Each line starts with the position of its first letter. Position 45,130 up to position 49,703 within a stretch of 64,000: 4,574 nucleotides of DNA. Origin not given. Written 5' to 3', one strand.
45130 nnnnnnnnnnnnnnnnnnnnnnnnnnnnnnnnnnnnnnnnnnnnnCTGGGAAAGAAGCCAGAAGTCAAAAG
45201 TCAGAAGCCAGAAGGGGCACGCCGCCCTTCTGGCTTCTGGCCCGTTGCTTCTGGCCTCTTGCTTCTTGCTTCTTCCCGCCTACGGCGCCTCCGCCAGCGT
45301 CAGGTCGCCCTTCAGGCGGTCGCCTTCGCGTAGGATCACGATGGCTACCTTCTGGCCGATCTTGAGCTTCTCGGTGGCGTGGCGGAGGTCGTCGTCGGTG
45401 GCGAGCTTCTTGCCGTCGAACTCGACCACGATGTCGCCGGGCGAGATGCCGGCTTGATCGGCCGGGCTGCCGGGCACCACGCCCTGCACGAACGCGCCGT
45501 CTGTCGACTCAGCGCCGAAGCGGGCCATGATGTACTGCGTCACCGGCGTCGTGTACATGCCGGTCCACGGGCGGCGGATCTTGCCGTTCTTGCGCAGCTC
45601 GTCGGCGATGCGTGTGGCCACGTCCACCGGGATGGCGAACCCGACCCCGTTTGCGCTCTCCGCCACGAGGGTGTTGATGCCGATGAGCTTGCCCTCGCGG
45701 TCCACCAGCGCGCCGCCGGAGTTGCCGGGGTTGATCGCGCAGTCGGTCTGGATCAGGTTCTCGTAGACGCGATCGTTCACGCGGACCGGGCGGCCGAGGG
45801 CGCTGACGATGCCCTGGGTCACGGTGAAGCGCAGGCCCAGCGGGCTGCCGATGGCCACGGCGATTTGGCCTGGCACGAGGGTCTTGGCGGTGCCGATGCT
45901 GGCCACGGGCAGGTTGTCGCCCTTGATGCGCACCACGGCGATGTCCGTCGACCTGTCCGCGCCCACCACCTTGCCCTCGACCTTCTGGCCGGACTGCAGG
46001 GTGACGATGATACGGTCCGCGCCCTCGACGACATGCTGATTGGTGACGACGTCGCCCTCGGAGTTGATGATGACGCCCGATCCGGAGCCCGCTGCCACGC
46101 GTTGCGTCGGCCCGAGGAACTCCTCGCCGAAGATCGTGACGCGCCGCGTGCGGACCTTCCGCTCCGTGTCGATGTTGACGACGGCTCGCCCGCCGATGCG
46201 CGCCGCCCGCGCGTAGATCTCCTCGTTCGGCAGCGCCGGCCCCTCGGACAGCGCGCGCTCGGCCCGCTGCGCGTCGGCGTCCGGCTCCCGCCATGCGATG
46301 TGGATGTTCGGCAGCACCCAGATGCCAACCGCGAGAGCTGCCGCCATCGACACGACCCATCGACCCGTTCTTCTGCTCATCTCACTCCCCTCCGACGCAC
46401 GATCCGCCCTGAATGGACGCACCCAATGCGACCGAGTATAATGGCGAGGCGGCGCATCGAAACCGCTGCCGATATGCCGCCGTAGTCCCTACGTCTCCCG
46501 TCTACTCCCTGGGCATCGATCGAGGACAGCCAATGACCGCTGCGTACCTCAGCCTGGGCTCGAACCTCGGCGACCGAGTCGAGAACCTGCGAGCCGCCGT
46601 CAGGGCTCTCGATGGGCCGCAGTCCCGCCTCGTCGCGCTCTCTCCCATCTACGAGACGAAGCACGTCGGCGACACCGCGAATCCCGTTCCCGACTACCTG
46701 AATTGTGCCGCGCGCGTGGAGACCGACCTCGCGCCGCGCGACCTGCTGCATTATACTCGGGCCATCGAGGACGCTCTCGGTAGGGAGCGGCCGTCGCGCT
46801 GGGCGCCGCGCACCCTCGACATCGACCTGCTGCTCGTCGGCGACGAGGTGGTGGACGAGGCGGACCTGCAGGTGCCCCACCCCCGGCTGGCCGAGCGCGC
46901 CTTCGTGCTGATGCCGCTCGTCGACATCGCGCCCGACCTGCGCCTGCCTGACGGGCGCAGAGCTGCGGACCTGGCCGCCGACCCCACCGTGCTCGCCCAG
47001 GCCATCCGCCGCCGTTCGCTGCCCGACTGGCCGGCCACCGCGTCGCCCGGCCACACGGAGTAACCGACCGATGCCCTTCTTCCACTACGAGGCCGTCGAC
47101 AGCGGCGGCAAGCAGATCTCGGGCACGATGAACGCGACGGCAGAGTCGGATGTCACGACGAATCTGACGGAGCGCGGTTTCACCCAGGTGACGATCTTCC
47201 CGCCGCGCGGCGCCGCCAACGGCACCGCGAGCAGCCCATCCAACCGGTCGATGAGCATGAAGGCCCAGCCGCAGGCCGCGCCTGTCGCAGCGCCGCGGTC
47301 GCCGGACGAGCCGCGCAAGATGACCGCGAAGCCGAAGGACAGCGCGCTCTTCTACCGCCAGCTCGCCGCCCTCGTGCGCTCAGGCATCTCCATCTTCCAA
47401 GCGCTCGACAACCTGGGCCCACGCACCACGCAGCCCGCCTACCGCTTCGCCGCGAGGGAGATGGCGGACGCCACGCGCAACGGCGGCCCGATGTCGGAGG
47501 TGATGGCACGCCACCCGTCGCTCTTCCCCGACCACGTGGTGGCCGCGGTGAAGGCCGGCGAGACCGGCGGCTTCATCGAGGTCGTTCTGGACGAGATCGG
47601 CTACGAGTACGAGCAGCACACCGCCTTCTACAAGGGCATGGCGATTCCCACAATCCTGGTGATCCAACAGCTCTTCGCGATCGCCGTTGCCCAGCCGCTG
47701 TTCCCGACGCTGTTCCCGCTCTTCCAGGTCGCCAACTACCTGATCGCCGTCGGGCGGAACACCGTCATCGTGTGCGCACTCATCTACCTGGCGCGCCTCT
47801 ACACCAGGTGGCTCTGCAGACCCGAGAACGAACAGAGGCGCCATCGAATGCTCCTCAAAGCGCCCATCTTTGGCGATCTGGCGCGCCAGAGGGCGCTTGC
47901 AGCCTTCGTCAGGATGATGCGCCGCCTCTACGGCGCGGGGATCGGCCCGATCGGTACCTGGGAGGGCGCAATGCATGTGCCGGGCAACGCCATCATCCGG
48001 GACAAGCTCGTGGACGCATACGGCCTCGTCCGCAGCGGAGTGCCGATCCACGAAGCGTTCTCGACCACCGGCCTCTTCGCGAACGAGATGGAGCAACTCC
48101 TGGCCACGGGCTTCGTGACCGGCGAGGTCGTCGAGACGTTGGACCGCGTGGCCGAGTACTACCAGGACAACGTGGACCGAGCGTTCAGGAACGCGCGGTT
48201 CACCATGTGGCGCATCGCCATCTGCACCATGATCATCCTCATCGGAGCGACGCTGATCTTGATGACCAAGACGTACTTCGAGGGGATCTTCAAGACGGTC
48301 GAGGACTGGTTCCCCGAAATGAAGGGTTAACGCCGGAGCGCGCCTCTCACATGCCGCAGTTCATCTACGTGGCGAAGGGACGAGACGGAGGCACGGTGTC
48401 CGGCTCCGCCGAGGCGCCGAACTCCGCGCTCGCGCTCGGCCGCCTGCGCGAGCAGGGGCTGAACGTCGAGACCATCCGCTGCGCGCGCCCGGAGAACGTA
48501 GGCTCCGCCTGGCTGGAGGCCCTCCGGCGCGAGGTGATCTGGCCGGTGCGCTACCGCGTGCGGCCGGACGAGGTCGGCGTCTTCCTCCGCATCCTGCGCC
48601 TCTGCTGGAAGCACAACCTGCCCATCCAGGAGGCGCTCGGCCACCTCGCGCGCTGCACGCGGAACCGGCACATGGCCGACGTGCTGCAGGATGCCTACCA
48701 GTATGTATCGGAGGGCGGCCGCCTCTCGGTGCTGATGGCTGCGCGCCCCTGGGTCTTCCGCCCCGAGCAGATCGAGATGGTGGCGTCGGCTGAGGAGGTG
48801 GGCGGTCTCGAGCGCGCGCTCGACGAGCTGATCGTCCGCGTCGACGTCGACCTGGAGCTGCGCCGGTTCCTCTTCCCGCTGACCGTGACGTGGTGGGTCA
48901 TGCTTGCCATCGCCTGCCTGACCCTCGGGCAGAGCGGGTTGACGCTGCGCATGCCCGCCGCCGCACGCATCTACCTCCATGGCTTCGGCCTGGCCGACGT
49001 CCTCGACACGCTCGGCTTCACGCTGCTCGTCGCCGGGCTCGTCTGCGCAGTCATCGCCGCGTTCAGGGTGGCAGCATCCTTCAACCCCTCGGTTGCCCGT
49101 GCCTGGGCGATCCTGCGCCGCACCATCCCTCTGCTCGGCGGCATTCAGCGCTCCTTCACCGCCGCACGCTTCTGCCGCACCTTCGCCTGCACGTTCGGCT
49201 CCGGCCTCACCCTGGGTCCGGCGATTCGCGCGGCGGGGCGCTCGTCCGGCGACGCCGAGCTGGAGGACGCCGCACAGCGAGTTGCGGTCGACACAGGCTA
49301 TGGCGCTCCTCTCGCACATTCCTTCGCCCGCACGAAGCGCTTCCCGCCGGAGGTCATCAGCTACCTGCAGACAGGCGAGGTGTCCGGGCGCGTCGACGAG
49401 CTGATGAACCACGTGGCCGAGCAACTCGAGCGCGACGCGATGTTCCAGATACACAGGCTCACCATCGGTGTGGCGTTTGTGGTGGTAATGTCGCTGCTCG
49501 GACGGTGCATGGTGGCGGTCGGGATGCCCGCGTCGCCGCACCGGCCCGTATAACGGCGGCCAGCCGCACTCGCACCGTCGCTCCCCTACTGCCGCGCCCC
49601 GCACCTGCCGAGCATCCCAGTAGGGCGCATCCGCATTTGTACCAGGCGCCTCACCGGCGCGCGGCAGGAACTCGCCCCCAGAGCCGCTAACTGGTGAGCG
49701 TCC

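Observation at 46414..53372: Four tandem GspF/PilC-type platform paralogues plus a J-domain membrane protein, with no ATPase, pilin or secretin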

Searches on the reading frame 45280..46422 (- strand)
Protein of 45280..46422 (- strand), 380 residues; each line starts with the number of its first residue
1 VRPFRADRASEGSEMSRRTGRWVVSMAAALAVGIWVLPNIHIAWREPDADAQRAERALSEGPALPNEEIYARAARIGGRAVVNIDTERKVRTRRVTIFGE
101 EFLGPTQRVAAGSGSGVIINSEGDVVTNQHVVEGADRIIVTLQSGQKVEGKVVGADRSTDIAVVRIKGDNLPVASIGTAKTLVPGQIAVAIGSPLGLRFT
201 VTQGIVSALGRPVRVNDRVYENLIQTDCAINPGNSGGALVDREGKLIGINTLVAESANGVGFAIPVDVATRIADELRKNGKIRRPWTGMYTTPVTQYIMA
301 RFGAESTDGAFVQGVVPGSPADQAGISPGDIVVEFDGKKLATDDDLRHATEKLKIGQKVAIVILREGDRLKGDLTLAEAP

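Call 13: search_protein_families(library=pfam, proteins=[window:45280-46422:-], max_evalue=0.001)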
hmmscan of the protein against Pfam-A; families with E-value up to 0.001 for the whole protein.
window:45280-46422:- (380 aa): 5 families
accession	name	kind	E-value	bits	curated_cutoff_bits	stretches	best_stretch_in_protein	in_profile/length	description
PF13365.12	Trypsin_2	-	5.7e-33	115.1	27.6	1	114-249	1-144/144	Trypsin-like peptidase domain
PF00089.32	Trypsin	-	2.2e-18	67.3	20.6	1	115-268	28-215/220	Trypsin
PF13180.12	PDZ_2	-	8e-15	55.3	27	1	306-375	10-79/80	PDZ domain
PF17820.7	PDZ_6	-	4.1e-10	39.7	27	1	312-365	2-54/54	PDZ domain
PF00595.29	PDZ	-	2.4e-07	31.5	23.2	1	308-363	25-80/81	PDZ domain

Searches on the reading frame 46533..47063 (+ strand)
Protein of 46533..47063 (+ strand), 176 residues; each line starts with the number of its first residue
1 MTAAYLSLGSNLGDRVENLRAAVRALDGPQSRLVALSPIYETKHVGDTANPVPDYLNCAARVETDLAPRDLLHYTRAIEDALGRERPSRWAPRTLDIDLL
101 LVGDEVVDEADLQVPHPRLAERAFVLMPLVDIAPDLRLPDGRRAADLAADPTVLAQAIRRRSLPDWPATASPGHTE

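Call 4: search_protein_families(library=pfam, proteins=[window:46533-47063:+], max_evalue=0.01)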
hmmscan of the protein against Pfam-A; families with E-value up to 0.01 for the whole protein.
window:46533-47063:+ (176 aa): 1 family
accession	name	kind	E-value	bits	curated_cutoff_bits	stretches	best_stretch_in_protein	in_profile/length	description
PF01288.25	HPPK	-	1.8e-39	135.1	25.7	1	5-134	1-116/116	7,8-dihydro-6-hydroxymethylpterin-pyrophosphokinase (HPPK)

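Call 5: search_protein_families(library=ncbifam, proteins=[window:46533-47063:+], max_evalue=0.01)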
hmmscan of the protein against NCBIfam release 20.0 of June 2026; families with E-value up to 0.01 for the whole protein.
window:46533-47063:+ (176 aa): 3 families
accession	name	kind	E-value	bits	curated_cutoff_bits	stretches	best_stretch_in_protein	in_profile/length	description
TIGR01498.1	folK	equivalog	3.4e-41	140.4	54.1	1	4-134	1-128/128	2-amino-4-hydroxy-6-hydroxymethyldihydropteridine diphosphokinase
NF007595.0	PRK10239.1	equivalog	1.1e-38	132.5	252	1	1-145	1-145/159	2-amino-4-hydroxy-6-hydroxymethyldihydropteridine diphosphokinase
NF010692.0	PRK14092.1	equivalog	1e-37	129.4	234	1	2-149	8-153/163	2-amino-4-hydroxy-6-hydroxymethyldihydropteridine diphosphokinase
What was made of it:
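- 46533..47063 (+): folK (HPPK), the conserved first gene of the cluster. Calls 4 and 5: PF01288 at 1.8e-39 and TIGR01498 at 3.4e-41.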

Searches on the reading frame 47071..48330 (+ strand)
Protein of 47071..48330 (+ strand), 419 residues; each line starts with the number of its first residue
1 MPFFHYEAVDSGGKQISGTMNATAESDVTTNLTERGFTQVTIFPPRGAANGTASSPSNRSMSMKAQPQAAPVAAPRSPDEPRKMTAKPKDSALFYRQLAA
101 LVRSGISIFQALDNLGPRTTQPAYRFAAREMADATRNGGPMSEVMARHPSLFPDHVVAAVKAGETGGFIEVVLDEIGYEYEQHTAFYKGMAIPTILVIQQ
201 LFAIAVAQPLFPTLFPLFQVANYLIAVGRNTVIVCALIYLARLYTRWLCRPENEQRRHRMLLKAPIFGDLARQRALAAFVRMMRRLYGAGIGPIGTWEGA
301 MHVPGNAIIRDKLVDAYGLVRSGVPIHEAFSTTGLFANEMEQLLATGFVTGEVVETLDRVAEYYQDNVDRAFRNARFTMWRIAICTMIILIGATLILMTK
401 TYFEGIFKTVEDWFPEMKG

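Call 4: search_protein_families(library=pfam, proteins=[window:47071-48330:+], max_evalue=0.01)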
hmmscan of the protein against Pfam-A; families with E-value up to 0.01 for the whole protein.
window:47071-48330:+ (419 aa): 1 family
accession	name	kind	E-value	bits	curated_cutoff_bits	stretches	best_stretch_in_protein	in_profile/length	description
PF00482.28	T2SSF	-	3.3e-29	101.8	25.2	2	94-182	1-90/125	Type II secretion system (T2SS), protein F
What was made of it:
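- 47071..48330 (+): P1: A-type GspF/PilC-family platform paralogue, 419 aa. Call 4: two T2SSF domains, E 3.3e-29.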

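Call 5: search_protein_families(library=ncbifam, proteins=[window:47071-48330:+], max_evalue=0.01)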
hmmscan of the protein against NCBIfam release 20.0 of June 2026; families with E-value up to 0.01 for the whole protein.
window:47071-48330:+ (419 aa): 6 families
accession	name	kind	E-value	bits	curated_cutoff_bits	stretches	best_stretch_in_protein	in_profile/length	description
TIGR02120.1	GspF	equivalog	6.2e-43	147.5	424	1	4-393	1-381/401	type II secretion system inner membrane protein GspF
NF052607.1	T4PiliAsmPilCThrm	equivalog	9.3e-39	133.6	700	1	87-410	64-401/406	type IV pilus assembly protein PilC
NF052606.1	T4PiliAsmPilCMyx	equivalog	2.8e-28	98.9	700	1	87-399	78-405/419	type IV pilus assembly protein PilC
NF007861.0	PRK10573.1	equivalog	1.2e-26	93.7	401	1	82-398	52-387/401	protein transport protein HofC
NF047826.1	T3SSXpsF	equivalog_domain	1.1e-18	67.3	650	1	1-388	1-381/405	type II secretion system protein XpsF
NF041012.2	T4P_ComGB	equivalog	6.6e-11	42.1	240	1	90-369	2-294/332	competence type IV pilus assembly protein ComGB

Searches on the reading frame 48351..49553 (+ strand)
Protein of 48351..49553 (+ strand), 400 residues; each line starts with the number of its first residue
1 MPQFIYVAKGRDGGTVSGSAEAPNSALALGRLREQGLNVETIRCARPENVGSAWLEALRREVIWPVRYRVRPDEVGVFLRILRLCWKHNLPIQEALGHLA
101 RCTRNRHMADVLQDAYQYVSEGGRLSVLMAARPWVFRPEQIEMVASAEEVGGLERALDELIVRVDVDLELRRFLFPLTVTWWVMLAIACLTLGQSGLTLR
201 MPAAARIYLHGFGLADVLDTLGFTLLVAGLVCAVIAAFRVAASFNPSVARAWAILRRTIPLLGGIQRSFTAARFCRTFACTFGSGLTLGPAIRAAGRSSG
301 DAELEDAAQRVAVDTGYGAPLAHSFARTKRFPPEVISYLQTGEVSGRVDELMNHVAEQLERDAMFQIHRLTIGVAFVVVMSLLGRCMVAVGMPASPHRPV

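Call 4: search_protein_families(library=pfam, proteins=[window:48351-49553:+], max_evalue=0.01)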
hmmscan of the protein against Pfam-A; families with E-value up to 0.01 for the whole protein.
window:48351-49553:+ (400 aa): 1 family
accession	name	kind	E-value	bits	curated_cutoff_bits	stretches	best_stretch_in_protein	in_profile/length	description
PF00482.28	T2SSF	-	7.4e-30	103.9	25.2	2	274-374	1-103/125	Type II secretion system (T2SS), protein F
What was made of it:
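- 48351..49553 (+): P2: genome-specific, fast-diverged B-derived platform paralogue, 400 aa. Call 4: two T2SSF domains, E 7.4e-30.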

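Call 5: search_protein_families(library=ncbifam, proteins=[window:48351-49553:+], max_evalue=0.01)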
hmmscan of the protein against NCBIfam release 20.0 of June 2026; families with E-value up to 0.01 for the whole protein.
window:48351-49553:+ (400 aa): 6 families
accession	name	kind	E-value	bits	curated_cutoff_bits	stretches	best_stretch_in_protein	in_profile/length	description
TIGR02120.1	GspF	equivalog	3.3e-34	118.8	424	1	4-390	1-390/401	type II secretion system inner membrane protein GspF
NF052607.1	T4PiliAsmPilCThrm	equivalog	1e-26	94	700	1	1-385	1-384/406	type IV pilus assembly protein PilC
NF052606.1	T4PiliAsmPilCMyx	equivalog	8.3e-23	80.9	700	1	2-392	20-409/419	type IV pilus assembly protein PilC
NF047826.1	T3SSXpsF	equivalog_domain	2.1e-20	72.9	650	1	1-393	1-396/405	type II secretion system protein XpsF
NF007861.0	PRK10573.1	equivalog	1.5e-17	63.7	401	1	78-393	64-390/401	protein transport protein HofC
NF041012.2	T4P_ComGB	equivalog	2.8e-09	36.8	240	1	79-370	7-300/332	competence type IV pilus assembly protein ComGB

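Call 35: find_homologous_proteins(query=window:48351-49553:+, max_evalue=1e-10)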
Query window:48351-49553:+ (400 aa): 12 proteins with E <= 1e-10 among 8000 candidates.
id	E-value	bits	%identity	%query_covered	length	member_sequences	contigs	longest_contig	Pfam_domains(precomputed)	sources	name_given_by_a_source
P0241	2.5e-263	891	100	100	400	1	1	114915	PF00482.29,PF28597.1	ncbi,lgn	-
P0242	3.4e-13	68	26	92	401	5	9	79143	PF00482.29,PF28597.1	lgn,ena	-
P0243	5.1e-12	64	24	92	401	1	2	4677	PF00482.29,PF28597.1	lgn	-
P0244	5.3e-12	64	24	92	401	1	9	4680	PF00482.29,PF28597.1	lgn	-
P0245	5.4e-12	64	27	92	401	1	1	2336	PF00482.29,PF28597.1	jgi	jgi:type IV pilus assembly protein PilC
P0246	8.9e-12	63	25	92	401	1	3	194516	PF00482.29,PF28597.1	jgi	jgi:type IV pilus assembly protein PilC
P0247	9.1e-12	63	25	92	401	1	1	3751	PF00482.29,PF28597.1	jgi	-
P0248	1.1e-11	63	25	92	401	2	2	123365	PF00482.29,PF28597.1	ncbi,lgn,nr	ncbi:MAG: type II secretion system F family protein [Thiobacillus sp.]|nr:type II secretion system F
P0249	1.7e-11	62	25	92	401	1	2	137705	PF00482.29,PF28597.1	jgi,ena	-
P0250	4.5e-11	61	24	92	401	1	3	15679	PF00482.29,PF28597.1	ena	-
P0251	5.6e-11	60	24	92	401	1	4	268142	PF00482.29,PF28597.1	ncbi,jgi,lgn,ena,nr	ncbi:MAG TPA: type II secretion system F family protein [Thiobacillus sp.]|jgi:type IV pilus assembl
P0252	8.9e-11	60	24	92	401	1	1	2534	PF00482.29,PF28597.1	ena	-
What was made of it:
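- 48351..49553 (+): Call 35: no other homologue above 27% identity was found.
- Tried and rejected: Origin of P2 (call 35).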
